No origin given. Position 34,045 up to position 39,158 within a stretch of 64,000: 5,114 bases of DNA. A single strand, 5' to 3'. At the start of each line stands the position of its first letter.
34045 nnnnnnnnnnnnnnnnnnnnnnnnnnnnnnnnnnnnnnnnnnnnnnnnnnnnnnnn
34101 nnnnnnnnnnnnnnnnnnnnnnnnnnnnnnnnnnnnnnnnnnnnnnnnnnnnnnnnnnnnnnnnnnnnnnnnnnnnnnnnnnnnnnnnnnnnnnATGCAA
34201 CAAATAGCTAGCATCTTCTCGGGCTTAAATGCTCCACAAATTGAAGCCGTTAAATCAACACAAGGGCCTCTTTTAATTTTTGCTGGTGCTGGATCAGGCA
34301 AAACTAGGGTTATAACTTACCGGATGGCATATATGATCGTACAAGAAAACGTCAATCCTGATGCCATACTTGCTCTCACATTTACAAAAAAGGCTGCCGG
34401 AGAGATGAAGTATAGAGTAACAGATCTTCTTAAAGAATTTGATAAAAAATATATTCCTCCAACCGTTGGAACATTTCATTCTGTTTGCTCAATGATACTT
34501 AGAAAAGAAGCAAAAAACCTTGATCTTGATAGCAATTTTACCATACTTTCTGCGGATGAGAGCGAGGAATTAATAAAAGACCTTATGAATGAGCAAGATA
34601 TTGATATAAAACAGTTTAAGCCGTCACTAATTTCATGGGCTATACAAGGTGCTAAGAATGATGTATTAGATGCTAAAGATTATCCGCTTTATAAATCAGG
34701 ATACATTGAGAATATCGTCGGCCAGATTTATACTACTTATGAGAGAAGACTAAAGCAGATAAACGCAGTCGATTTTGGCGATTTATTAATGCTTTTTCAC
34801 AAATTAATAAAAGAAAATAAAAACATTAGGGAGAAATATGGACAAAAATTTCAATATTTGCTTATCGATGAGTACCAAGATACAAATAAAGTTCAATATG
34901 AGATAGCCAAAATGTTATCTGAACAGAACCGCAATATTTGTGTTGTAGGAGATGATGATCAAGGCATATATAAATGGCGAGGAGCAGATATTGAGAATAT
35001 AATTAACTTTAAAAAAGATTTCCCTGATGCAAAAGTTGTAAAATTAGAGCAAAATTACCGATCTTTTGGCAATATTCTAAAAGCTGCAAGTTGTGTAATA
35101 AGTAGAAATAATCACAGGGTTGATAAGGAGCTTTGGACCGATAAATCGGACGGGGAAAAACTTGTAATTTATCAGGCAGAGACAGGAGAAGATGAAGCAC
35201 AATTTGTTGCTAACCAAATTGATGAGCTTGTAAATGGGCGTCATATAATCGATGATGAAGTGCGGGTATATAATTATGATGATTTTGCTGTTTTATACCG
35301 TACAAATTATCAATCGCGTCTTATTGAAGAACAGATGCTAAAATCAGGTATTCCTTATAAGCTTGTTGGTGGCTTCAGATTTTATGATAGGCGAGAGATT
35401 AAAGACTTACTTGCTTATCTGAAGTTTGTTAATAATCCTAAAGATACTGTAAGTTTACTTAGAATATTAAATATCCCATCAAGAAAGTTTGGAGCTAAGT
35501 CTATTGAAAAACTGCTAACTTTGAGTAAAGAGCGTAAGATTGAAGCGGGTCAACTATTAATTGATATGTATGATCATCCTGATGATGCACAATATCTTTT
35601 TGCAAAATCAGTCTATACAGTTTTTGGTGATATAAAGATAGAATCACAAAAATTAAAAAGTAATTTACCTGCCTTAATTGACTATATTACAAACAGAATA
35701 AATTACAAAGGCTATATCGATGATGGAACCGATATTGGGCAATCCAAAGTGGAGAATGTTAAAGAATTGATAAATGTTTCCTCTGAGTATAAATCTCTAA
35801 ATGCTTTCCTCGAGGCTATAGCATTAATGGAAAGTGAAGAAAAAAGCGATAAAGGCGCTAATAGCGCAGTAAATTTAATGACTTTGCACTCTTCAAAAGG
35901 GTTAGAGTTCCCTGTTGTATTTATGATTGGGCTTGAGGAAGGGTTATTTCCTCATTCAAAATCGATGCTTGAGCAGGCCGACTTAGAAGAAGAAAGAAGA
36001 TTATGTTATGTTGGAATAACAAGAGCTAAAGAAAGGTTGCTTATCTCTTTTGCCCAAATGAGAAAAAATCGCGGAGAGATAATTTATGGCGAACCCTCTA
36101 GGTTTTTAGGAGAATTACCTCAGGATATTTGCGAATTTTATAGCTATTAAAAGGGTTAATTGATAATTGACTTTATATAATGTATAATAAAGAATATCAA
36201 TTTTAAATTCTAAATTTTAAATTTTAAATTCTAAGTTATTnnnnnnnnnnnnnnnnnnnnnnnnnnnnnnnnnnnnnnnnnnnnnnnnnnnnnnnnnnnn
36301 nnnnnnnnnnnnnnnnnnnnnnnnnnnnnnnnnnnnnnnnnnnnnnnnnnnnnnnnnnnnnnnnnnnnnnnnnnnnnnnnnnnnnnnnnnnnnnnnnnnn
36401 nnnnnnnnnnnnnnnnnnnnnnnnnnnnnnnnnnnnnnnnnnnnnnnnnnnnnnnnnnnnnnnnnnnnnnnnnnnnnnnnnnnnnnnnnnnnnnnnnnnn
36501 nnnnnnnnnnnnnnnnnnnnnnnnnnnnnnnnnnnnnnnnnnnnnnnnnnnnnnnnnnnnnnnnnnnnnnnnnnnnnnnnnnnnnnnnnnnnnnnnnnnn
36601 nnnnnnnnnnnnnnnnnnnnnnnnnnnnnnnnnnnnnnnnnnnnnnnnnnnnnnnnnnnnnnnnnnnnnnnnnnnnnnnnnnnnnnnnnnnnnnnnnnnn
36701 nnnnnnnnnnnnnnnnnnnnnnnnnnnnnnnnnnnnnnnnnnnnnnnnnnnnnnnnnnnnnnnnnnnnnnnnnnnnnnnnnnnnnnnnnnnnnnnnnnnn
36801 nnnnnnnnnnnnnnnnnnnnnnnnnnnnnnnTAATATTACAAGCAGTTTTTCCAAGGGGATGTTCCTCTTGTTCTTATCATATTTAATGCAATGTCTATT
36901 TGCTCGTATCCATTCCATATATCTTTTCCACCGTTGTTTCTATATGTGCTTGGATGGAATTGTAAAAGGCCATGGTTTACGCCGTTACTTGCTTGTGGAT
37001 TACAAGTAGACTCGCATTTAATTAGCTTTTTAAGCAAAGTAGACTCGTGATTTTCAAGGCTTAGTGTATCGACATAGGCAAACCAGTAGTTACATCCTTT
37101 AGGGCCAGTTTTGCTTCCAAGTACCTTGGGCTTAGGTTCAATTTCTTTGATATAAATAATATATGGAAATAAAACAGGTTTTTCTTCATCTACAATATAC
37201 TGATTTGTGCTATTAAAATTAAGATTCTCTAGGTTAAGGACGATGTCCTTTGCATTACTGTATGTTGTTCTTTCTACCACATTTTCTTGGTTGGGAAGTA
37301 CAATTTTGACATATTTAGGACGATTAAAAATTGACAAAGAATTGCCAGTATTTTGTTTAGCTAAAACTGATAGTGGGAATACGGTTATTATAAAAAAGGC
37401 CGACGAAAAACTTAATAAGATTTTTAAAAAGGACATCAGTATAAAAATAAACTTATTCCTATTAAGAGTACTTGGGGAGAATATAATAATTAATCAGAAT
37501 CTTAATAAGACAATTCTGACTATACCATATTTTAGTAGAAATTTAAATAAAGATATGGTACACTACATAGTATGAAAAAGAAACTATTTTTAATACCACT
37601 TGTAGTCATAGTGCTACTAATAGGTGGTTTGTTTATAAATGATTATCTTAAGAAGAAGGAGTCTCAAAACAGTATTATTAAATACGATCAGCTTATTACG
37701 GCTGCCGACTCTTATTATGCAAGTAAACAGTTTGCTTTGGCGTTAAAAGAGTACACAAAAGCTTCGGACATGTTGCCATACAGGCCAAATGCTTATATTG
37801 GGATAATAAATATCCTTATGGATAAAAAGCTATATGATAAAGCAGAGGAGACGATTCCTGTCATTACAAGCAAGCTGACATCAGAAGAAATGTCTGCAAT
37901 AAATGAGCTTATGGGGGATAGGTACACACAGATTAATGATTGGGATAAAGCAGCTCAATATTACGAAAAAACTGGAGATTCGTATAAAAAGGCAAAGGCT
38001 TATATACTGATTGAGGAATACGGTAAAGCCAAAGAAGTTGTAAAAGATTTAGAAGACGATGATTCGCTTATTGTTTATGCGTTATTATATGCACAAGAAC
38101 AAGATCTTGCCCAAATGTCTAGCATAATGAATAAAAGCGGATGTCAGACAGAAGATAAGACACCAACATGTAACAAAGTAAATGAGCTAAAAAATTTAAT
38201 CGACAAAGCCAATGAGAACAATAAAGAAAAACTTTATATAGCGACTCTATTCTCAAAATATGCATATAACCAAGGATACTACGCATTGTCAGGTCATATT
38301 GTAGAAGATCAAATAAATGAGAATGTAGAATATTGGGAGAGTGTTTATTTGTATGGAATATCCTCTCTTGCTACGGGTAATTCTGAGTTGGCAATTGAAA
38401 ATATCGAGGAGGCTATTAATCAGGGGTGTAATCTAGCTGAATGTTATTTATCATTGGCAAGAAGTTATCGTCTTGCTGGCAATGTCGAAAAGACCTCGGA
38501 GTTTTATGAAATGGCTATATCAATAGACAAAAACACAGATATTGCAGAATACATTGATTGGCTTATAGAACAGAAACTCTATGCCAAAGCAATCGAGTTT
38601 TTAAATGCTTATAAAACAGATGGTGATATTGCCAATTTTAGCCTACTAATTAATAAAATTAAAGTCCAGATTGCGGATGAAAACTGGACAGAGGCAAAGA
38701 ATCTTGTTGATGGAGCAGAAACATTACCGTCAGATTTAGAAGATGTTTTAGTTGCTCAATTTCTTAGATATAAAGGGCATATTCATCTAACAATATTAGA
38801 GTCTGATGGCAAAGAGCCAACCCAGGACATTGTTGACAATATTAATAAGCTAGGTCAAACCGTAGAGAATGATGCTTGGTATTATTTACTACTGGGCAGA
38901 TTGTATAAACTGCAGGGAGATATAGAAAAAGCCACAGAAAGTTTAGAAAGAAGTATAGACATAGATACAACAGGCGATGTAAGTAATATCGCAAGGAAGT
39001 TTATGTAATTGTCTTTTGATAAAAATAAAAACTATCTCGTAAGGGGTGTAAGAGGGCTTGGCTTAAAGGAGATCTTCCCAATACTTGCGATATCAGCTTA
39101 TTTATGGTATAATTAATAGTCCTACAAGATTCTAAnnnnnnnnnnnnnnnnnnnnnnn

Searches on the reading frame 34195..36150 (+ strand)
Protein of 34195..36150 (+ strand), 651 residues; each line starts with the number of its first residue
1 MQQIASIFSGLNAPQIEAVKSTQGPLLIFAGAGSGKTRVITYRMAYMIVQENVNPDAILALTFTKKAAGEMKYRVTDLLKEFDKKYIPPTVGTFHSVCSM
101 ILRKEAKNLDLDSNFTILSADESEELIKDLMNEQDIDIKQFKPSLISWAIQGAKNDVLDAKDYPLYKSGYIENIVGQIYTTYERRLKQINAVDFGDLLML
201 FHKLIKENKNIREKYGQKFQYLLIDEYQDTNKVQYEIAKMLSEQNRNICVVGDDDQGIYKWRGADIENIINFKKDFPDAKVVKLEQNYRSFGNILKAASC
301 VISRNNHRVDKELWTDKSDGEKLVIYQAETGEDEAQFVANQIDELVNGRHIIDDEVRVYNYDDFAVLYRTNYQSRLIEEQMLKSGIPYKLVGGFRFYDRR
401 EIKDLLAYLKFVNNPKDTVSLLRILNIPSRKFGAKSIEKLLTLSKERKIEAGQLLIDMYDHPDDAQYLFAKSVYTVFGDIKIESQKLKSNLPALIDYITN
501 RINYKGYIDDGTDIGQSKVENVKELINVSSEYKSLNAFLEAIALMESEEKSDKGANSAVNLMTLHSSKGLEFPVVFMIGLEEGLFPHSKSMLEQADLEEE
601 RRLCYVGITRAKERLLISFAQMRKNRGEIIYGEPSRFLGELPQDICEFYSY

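Call 92: search_protein_families(library=pfam, max_evalue=0.001, proteins=[window:34195-36150:+])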
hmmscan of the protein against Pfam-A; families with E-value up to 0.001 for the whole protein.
window:34195-36150:+ (651 aa): 6 families
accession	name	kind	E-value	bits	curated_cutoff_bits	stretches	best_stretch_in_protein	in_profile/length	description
PF00580.27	UvrD-helicase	-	4.2e-88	296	23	1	11-277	1-271/271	UvrD/REP helicase N-terminal domain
PF13361.12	UvrD_C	-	4.6e-78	263.5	25.6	1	282-621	1-349/350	UvrD-like helicase C-terminal domain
PF13245.12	AAA_19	-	1.1e-21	77.8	25.1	1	15-260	1-132/134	AAA domain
PF01443.25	Viral_helicase1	-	4e-09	37.1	21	0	472-617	86-226/228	Viral superfamily 1 RNA helicase core domain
PF13538.12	UvrD_C_2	-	7.5e-09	35.8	27.4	1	561-617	4-51/52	UvrD-like helicase C-terminal domain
PF13604.12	AAA_30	-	0.00068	19.9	27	0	203-301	75-167/191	AAA domain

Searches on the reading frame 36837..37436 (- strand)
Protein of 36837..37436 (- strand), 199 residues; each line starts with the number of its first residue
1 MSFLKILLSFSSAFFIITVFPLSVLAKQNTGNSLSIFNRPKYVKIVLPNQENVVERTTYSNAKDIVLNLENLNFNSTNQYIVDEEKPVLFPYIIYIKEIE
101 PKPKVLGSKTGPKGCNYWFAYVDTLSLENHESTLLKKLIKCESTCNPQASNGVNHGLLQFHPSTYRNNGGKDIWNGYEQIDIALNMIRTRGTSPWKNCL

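Call 7: search_protein_families(library=pfam, max_evalue=0.1, proteins=[window:36837-37436:-])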
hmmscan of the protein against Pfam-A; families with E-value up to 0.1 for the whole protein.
window:36837-37436:- (199 aa): 2 families
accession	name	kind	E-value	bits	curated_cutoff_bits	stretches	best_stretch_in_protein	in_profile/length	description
PF06737.19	Transglycosylas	-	1.3e-05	26.2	27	1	133-198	5-77/77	Transglycosylase-like domain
PF01464.25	SLT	-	0.00025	21.1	21.3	1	128-169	10-52/117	Transglycosylase SLT domain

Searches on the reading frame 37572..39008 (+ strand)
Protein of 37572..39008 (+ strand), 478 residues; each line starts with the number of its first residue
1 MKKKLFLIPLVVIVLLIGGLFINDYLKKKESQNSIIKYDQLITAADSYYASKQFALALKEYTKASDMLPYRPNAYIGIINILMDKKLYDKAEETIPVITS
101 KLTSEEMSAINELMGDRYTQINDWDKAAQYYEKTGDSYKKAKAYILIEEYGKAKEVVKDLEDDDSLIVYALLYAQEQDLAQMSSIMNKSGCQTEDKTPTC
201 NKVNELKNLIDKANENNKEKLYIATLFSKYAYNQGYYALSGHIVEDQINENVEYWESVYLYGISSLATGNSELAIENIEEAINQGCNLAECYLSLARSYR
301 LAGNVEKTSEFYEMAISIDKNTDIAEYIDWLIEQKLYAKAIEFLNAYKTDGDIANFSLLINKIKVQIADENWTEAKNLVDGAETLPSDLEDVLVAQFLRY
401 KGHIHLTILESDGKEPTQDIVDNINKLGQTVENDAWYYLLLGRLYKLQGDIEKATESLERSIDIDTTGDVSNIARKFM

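Call 9: search_protein_families(library=ncbifam, max_evalue=0.1, proteins=[window:37572-39008:+])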
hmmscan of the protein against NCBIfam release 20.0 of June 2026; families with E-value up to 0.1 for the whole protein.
window:37572-39008:+ (478 aa): 17 families
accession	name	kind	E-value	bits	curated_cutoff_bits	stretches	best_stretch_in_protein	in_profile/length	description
TIGR02917.1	PEP_TPR_lipo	equivalog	9.1e-13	47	312.2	2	41-150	638-745/899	XrtA/PEP-CTERM system TPR-repeat protein PrsT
TIGR02521.1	type_IV_pilW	equivalog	1.7e-08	34.3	154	1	263-349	39-128/234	type IV pilus biogenesis/stability protein PilW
NF047558.1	TPR_END_plus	domain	5.2e-08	32.7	32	1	441-466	5-30/56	TPR end-of-group domain-containing protein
NF053607.1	CHU_0125_OmpA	equivalog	3.4e-07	29.2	620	1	261-366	25-129/639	CHU_0125 family OmpA-like outer membrane integrity protein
TIGR00540.1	TPR_hemY_coli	hypoth_equivalog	1.4e-05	24.1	142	1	391-467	294-358/385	heme biosynthesis-associated TPR protein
NF040959.1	MamA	equivalog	3.2e-05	23.5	200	1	263-346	45-130/204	magnetosome protein MamA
NF052415.1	T3SS_chap_SctY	equivalog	0.00016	22.2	70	0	406-461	48-103/106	type III secretion apparatus assembly chaperone SctY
NF008753.0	PRK11788.1-1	equivalog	0.00049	19.3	395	1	249-466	29-245/389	lipopolysaccharide assembly protein LapB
NF008520.0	PRK11447.1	equivalog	0.00055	17.8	858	0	30-141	343-451/1157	cellulose synthase complex outer membrane protein BcsC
NF008757.0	PRK11788.1-5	equivalog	0.00056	19.2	363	0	87-139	122-176/388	lipopolysaccharide assembly protein LapB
TIGR03939.1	PGA_TPR_OMP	equivalog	0.00056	18.2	366.65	1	39-124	87-177/800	poly-beta-1,6 N-acetyl-D-glucosamine export porin PgaA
NF041173.1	Sug_nt_acttase_Thmprot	equivalog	0.0024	16.9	600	1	92-214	23-154/405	bifunctional sugar-1-phosphate nucleotidylyltransferase/acetyltransferase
NF033920.0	C39_PA2778_fam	equivalog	0.0045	16.4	150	0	36-113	154-230/255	PA2778 family cysteine peptidase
NF007540.1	PRK10153.1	equivalog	0.0056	15.6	400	1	415-468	437-489/516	lysine decarboxylation/transport transcriptional activator CadC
TIGR02795.1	tol_pal_ybgF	equivalog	0.028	15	90.1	0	50-143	14-111/119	tol-pal system protein YbgF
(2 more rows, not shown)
